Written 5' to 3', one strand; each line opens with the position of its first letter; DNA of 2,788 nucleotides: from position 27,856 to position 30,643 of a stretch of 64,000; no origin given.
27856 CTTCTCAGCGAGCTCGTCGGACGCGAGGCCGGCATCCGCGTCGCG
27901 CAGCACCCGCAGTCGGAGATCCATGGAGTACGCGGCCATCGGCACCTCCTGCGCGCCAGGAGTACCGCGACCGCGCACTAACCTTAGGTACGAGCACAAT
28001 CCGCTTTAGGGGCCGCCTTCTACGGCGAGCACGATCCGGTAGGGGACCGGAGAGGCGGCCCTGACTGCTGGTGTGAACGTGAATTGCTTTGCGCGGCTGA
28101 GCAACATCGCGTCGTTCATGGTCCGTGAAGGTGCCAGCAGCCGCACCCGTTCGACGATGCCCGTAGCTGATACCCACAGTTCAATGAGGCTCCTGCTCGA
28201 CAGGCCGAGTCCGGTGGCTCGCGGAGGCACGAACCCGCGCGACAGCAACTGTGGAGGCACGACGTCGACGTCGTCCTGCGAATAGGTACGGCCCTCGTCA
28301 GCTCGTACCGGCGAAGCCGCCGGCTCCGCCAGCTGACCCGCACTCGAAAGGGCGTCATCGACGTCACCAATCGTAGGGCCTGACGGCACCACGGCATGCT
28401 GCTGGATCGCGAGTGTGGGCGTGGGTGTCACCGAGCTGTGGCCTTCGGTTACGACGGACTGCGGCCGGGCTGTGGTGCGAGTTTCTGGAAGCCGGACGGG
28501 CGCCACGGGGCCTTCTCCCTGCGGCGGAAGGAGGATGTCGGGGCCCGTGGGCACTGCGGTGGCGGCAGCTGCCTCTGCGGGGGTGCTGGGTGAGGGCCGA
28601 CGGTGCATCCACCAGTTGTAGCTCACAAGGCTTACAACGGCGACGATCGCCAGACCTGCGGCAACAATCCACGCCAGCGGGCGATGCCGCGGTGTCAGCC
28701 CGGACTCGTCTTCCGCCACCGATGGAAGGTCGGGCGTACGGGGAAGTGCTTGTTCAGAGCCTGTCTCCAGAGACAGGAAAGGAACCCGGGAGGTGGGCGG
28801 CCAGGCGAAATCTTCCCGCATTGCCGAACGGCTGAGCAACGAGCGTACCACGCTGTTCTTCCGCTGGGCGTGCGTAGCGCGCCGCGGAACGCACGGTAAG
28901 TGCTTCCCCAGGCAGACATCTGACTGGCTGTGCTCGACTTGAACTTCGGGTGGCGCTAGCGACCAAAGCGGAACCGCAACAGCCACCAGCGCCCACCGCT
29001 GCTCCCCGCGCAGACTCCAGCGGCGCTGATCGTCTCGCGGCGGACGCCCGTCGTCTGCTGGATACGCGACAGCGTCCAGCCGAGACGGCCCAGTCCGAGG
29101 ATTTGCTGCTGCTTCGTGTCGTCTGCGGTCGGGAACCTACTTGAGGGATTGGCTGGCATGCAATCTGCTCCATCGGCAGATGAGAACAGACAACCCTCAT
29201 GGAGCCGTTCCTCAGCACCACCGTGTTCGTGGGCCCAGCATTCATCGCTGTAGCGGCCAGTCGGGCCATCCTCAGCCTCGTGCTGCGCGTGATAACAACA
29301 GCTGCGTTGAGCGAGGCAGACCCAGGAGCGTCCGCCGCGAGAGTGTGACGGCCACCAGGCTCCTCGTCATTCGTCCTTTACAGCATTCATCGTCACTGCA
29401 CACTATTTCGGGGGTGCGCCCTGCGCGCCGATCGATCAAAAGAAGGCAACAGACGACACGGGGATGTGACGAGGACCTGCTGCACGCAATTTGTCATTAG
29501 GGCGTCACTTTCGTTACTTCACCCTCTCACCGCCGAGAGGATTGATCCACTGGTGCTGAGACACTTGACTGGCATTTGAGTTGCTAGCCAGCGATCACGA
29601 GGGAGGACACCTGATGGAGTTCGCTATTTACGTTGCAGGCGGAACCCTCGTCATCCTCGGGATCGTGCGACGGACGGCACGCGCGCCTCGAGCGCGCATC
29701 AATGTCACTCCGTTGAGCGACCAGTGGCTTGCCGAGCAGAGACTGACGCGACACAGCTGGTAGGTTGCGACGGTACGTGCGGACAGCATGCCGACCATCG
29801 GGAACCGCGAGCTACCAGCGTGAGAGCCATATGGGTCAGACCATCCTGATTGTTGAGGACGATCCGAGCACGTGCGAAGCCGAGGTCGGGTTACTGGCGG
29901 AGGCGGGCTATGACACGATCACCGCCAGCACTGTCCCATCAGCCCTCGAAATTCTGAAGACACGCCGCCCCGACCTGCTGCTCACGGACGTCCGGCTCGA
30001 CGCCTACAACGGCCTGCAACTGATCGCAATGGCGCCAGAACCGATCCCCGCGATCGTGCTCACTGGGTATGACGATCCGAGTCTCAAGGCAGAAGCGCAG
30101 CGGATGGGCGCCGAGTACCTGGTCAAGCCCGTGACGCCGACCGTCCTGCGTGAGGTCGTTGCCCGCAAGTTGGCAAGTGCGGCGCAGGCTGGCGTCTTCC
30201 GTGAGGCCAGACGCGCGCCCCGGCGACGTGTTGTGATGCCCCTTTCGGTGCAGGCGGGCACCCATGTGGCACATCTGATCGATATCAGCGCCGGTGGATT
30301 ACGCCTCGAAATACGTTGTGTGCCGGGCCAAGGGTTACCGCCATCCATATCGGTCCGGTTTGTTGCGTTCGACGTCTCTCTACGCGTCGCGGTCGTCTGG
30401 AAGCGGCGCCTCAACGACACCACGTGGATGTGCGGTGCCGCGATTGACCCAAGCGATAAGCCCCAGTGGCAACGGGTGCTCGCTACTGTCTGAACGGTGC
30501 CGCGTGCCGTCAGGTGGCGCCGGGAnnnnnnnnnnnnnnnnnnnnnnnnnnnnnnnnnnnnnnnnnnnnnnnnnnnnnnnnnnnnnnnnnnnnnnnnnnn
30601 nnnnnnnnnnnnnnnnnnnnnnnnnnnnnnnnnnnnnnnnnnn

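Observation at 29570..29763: Near-consensus sigma54 promoter driving a 49-aa membrane miniprotein and REC-PilZ C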

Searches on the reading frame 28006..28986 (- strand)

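Call 9: search_protein_families(library=pfam, proteins=[window:28006-28986:-], max_evalue=0.01)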
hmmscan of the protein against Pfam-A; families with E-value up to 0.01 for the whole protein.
window:28006-28986:- (326 aa): 0 families

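Call 10: search_protein_families(library=ncbifam, proteins=[window:28006-28986:-], max_evalue=0.1)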
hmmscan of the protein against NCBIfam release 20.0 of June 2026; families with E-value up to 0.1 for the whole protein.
window:28006-28986:- (326 aa): 3 families
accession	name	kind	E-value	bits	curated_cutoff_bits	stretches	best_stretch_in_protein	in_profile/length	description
TIGR01352.1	tonB_Cterm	subfamily_domain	0.0093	16.3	27.1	1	253-311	3-62/76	TonB family protein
NF033761.1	gliding_GltJ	equivalog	0.018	14.2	450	1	60-225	333-480/671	adventurous gliding motility protein GltJ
NF038079.1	TonB_sider_MxcH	equivalog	0.044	11.8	925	1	254-321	13-80/792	TonB-dependent siderophore myxochelin receptor MxcH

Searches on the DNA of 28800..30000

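Call 28: search_rna_families(source=window, start=28800, end=30000, threshold=evalue, max_evalue=1)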
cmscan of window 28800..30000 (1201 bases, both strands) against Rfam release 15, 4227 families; matches with E-value up to 1: 0.
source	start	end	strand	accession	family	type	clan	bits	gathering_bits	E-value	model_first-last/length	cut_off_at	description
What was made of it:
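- Tried and rejected: Rfam on 28800-30000 (call 28): no match, so there is no known leader RNA or riboswitch.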

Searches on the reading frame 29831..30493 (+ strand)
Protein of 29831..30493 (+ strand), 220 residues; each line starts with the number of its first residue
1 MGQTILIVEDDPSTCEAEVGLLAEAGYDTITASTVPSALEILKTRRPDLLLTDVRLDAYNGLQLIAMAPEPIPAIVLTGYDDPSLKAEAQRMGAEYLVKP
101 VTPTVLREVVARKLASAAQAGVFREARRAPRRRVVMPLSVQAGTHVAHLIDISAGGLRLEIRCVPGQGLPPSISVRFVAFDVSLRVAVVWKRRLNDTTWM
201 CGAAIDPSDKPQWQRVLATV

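Call 9: search_protein_families(library=pfam, proteins=[window:29831-30493:+], max_evalue=0.01)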
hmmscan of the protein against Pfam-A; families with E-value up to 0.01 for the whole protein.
window:29831-30493:+ (220 aa): 2 families
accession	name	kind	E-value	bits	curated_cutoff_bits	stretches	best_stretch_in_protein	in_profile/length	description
PF00072.30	Response_reg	-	3.9e-17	62.8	30.2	1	5-110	1-110/111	Response regulator receiver domain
PF07238.19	PilZ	-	1e-06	29.4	22.5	1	127-215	3-95/102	PilZ domain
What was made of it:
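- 29831..30493 (+): REC-PilZ C (220 aa), a receiver domain plus a PilZ domain with RxxxR (RRAPRRR) and DxSxxG (DISAGG) motifs. It is probably co-transcribed. Pfam (call 9).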

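Call 10: search_protein_families(library=ncbifam, proteins=[window:29831-30493:+], max_evalue=0.1)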
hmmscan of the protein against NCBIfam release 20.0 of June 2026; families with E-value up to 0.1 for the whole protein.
window:29831-30493:+ (220 aa): 80 families (the best 25 are shown)
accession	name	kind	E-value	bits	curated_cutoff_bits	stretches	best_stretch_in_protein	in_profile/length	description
NF006900.1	PRK09390.1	equivalog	2.4e-12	46.8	255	1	3-134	5-140/203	response regulator FixJ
NF045505.1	RR_RssB_Pseudo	equivalog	4.5e-12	45.7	700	1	4-117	7-125/394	two-component system response regulator RssB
NF047793.1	ResRegPgtA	equivalog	5.8e-12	45.2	650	1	3-119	6-126/414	two-component system response regulator PgtA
NF041832.1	near_NosP_CTERM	subfamily_domain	7.1e-12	45.1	400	1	2-111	251-367/370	NahK/ErcS family hybrid sensor histidine kinase/response regulator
NF008677.0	PRK11697.1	equivalog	2.9e-11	43.2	246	1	4-122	3-124/238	two-component system response regulator BtsR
NF041733.1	resp_reg_CseB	equivalog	6.8e-11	42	350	1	4-128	2-129/228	two-component system response regulator CseB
NF007689.0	PRK10365.1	equivalog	1.2e-10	40.8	760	1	4-122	7-129/441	sigma-54-dependent response regulator transcription factor ZraR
NF011695.0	PRK15115.1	equivalog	1.8e-10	40.2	763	1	4-121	8-129/445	two-component system response regulator GlrR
NF053512.1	nitric_RR_NosR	exception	1.9e-10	40.3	400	1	5-115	1-116/422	response regulator c-di-GMP phosphodiesterase, NosR family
TIGR02154.1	PhoB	equivalog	4.8e-10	39.1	296.2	1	1-112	1-115/226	phosphate regulon transcriptional regulator PhoB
TIGR01818.1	ntrC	equivalog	6.6e-10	38.4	558.6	1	5-120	1-120/463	nitrogen regulation protein NR(I)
NF007969.0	PRK10693.1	equivalog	9.6e-10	38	329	1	2-115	7-125/337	two-component system response regulator RssB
NF008469.0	PRK11361.1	equivalog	1e-09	37.7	714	1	3-115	5-121/461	acetoacetate metabolism transcriptional regulator AtoC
NF033791.1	ActR_PrrA_rreg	equivalog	1.5e-09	38.1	250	1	3-111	2-114/173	ActR/PrrA/RegA family redox response regulator transcription factor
NF045944.1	ResRegRpaBCyano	equivalog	1.6e-09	37.5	330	1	6-114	1-112/229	response regulator transcription factor RpaB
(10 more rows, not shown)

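Call 11: find_encoding_contigs(protein=window:29831-30493:+, flank=10000, max_places=6)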
Protein window:29831-30493:+ (220 aa): 13 contigs read that carry it; 6 places shown.
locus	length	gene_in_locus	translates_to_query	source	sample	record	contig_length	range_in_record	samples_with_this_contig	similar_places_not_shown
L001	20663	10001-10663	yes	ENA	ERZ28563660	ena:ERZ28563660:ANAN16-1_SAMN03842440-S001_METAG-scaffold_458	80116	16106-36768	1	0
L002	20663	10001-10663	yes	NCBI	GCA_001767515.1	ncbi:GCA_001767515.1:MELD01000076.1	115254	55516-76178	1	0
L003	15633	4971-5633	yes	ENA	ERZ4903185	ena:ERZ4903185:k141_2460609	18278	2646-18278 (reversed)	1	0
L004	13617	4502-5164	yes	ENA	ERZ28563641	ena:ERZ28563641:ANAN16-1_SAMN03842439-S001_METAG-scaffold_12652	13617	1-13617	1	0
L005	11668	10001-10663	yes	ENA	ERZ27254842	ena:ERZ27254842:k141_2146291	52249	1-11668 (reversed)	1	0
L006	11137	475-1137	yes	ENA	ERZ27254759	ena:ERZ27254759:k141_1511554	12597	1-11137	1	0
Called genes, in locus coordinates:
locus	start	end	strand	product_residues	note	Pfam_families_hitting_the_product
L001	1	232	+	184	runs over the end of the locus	-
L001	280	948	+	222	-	-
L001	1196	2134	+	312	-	PF00486:Trans_reg_C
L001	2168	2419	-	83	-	-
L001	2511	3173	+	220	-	PF00072:Response_reg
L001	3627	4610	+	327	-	PF13413:HTH_25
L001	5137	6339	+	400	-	-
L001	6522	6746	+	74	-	-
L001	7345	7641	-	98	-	PF13358:DDE_3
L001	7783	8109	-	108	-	-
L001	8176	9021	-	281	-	-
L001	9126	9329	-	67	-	-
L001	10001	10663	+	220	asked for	PF00072:Response_reg, PF07238:PilZ (weak)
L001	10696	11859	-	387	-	PF00158:Sigma54_activat, PF14532:Sigma54_activ_2, PF25601:AAA_lid_14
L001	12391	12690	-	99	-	PF07238:PilZ (weak)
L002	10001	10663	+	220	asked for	PF00072:Response_reg, PF07238:PilZ (weak)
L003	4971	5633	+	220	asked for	PF00072:Response_reg, PF07238:PilZ (weak)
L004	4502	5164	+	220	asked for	PF00072:Response_reg, PF07238:PilZ (weak)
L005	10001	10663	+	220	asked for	PF00072:Response_reg, PF07238:PilZ (weak)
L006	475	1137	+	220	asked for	PF00072:Response_reg, PF07238:PilZ (weak)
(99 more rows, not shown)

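Call 15: find_related_loci(query=window:29831-30493:+, collection=genome_contigs, flank=6000)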
Query window:29831-30493:+ (220 aa) in genome_contigs; peptide patterns used: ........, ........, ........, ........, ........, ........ (x = any residue, [..] = any of these).
236 stretches matched a pattern; 10 encode a relative of the query (tblastn E <= 1e-3); 10 distinct loci.
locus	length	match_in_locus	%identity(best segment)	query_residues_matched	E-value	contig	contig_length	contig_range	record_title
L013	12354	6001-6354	31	4-117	2e-12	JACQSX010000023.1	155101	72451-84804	MAG: Acidobacteria bacterium isolate NC_groundwater_1396_Ag_S-0.65um_54_125 S_p65_S5_coassembly_k141_2046790, whole geno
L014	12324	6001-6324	28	28-131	4e-11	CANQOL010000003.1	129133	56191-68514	MAG: uncultured Acetatifactor sp. isolate Lapin-032__bin56 genome assembly, contig: Lapin-032__NODE_209_length_129133_co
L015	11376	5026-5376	31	2-114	8e-10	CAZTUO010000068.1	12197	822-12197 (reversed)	MAG TPA_asm: uncultured Nitrospira sp. isolate binchicken_co30_85 genome assembly, contig: NODE_3409_length_12197_cov_4.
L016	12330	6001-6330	26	2-111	2e-7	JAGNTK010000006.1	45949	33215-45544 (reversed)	MAG: Novosphingobium sp. isolate Go_SlAct_bin_453 Go_SlAct_2362_length_45949_cov_13.819519, whole genome shotgun sequenc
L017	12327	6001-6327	29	5-112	6e-7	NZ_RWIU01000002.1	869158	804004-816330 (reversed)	Hymenobacter perfusus strain LMG 26000 NODE_2_length_869158_cov_65.501808, whole genome shotgun sequence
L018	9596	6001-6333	27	2-106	2e-6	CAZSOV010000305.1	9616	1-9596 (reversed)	MAG TPA_asm: uncultured Verrucomicrobiota bacterium isolate SRP302895_co1_382 genome assembly, contig: NODE_14332_length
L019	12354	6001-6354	26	5-114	6e-6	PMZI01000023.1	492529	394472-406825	MAG: Ignavibacteriae bacterium isolate fen_1268 73.20110800_E3D.28_contig_1307, whole genome shotgun sequence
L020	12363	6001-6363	29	5-118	4e-6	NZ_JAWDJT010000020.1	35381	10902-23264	Hymenobacter endophyticus strain ZK17L-C2 idba_K_17_124_22_20, whole genome shotgun sequence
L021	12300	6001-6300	29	5-100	6e-6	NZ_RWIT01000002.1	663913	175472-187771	Hymenobacter rigui strain KCTC 12533 NODE_2_length_663913_cov_32.348445, whole genome shotgun sequence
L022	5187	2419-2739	31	5-106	3e-5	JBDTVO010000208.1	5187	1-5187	MAG: Devosia sp. isolate cluster3_bin.7 NODE_90196_length_5187_cov_5.397116, whole genome shotgun sequence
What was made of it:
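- Tried and rejected: Scan of GTDB genomes with REC-PilZ C (call 15): it returned only generic receiver domains.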

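Call 18: find_homologous_proteins(query=window:29831-30493:+, max_evalue=1e-10)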
Query window:29831-30493:+ (220 aa): 263 proteins with E <= 1e-10 among 4050 candidates; the best 120 are listed.
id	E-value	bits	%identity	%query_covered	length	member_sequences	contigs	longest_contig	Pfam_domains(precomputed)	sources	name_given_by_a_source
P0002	1.1e-137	474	100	100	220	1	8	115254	PF07238.20,PF00072.31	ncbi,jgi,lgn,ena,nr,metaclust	ncbi:MAG: hypothetical protein A3F70_10040 [Acidobacteria bacterium RIFCSPLOWO2_12_FULL_67_14]|nr:MA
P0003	2.3e-76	274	57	100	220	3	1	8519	PF00072.31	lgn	-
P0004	2.4e-73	264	58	100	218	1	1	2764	PF00072.31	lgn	-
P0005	8.5e-71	256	55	100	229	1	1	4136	PF07238.20,PF00072.31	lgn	-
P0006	1.2e-69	252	56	100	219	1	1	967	PF07238.20,PF00072.31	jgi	jgi:DNA-binding response OmpR family regulator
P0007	2.8e-68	248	54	100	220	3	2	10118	PF07238.20,PF00072.31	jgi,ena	-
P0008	4.9e-68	247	54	100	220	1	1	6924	PF00072.31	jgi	jgi:DNA-binding response OmpR family regulator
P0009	1.8e-65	239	50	100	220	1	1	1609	PF07238.20,PF00072.31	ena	-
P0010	3.6e-65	238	53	100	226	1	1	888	PF07238.20,PF00072.31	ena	-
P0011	5.9e-65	237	53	99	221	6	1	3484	PF07238.20,PF00072.31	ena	-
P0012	3.9e-63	231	50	100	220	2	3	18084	PF00072.31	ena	-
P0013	1.4e-62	229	50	97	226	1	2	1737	PF07238.20,PF00072.31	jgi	jgi:DNA-binding response OmpR family regulator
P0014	1.4e-61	226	52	100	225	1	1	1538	PF07238.20,PF00072.31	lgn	-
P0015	1.9e-60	222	49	99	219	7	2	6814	PF00072.31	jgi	jgi:DNA-binding NtrC family response regulator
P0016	2.0e-60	222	50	99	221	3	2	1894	PF07238.20,PF00072.31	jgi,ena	jgi:CheY-like chemotaxis protein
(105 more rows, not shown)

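Call 20: find_encoding_contigs(protein=P0003, flank=4000, max_places=2)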
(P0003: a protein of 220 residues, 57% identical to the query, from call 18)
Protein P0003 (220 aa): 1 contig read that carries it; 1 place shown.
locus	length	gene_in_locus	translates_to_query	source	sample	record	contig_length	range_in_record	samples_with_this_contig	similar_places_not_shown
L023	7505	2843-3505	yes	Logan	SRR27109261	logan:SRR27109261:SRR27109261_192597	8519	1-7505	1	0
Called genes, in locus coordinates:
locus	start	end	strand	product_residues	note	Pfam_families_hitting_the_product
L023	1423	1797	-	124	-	PF12732:YtxH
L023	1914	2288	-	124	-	-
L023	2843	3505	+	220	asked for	PF00072:Response_reg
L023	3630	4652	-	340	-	PF13464:RodZ_C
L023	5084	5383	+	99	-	-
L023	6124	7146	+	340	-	-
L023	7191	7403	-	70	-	-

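Call 21: find_encoding_contigs(protein=P0007, flank=4000, max_places=2)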
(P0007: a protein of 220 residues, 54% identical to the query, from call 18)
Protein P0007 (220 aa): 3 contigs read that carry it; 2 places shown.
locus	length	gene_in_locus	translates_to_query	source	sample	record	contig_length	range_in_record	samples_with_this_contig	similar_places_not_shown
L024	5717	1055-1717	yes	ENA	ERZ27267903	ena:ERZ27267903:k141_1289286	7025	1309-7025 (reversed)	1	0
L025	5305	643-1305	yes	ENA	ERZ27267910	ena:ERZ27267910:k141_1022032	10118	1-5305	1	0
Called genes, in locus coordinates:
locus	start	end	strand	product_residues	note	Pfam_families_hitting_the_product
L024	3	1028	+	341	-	?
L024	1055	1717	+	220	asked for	PF00072:Response_reg, PF07238:PilZ (weak)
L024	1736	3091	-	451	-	PF13281:MAP3K_TRAF_bd, PF20308:TPR-S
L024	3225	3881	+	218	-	PF13505:OMP_b-brl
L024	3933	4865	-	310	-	-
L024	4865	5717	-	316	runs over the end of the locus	PF00072:Response_reg, PF13487:HD_5, PF01966:HD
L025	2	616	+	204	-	?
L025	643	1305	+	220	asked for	PF00072:Response_reg, PF07238:PilZ (weak)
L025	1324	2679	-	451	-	PF13281:MAP3K_TRAF_bd, PF20308:TPR-S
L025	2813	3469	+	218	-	PF13505:OMP_b-brl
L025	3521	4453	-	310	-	-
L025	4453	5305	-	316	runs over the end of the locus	PF00072:Response_reg, PF13487:HD_5, PF01966:HD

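Call 22: find_encoding_contigs(protein=P0008, flank=4000, max_places=2)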
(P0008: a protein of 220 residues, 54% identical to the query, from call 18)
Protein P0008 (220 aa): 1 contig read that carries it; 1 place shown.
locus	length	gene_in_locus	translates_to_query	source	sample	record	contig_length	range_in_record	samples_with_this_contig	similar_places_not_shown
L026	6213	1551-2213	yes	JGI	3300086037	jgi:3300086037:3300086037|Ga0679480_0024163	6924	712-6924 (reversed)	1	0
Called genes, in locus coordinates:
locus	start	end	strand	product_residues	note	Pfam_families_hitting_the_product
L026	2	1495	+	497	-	?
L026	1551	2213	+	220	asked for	PF00072:Response_reg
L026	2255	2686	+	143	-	-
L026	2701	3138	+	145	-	PF00072:Response_reg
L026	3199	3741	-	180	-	PF03168:LEA_2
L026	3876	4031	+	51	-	-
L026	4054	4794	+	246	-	PF13618:Gluconate_2-dh3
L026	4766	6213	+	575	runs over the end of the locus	PF00732:GMC_oxred_N, PF05199:GMC_oxred_C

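Call 23: find_encoding_contigs(protein=P0012, flank=4000, max_places=2)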
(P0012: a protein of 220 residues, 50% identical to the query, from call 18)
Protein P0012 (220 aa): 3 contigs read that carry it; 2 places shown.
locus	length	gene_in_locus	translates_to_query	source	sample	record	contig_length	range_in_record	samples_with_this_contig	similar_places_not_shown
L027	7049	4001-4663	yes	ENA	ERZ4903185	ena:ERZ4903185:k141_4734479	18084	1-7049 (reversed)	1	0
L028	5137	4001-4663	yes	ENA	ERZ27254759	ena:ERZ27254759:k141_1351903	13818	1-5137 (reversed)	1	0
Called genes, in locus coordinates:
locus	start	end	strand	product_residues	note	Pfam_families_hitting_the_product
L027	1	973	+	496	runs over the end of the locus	PF13506:Glyco_transf_21 (faint), PF13641:Glyco_tranf_2_3, PF00535:Glycos_transf_2, PF13632:Glyco_trans_2_3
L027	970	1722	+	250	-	-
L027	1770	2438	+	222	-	-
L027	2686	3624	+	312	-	PF00486:Trans_reg_C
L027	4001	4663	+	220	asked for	PF00072:Response_reg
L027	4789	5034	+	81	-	-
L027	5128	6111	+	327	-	PF13413:HTH_25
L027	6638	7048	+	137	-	?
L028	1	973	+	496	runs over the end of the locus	PF13506:Glyco_transf_21 (faint), PF13641:Glyco_tranf_2_3, PF00535:Glycos_transf_2, PF13632:Glyco_trans_2_3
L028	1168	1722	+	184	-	-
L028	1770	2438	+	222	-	-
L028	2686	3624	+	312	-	PF00486:Trans_reg_C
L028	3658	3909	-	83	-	-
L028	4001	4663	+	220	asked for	PF00072:Response_reg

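Call 30: find_related_loci(query=A1, collection=metagenome_contigs, flank=4000)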
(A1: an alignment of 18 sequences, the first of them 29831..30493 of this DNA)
Query A1 (220 aa) in metagenome_contigs; peptide patterns used: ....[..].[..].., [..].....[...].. (x = any residue, [..] = any of these).
303 stretches matched a pattern; 216 encode a relative of the query (tblastn E <= 1e-3); the best 80 are kept; 80 distinct loci.
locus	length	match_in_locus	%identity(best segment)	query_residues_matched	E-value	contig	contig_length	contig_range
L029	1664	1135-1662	99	1-176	1e-120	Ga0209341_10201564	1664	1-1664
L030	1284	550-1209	54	1-220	3e-79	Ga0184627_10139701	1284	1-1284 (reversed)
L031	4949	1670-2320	53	1-217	3e-72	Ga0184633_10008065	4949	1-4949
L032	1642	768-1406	54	1-213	9e-75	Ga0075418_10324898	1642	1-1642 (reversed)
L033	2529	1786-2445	52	1-220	5e-72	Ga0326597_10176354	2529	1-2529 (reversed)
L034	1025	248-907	49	1-220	4e-69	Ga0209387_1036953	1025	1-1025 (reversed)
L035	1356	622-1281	48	1-220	2e-67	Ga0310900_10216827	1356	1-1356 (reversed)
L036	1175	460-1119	46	1-220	5e-68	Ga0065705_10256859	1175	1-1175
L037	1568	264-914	48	1-217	2e-66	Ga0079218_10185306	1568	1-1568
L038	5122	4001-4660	49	1-220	4e-63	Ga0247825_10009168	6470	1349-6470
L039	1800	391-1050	49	1-220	2e-65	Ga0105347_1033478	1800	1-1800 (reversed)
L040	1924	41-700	47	1-220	9e-65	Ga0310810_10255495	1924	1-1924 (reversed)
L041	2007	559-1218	47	1-220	3e-64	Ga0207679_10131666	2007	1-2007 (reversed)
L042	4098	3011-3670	47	1-220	8e-63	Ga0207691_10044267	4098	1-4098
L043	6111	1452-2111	49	1-220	6e-63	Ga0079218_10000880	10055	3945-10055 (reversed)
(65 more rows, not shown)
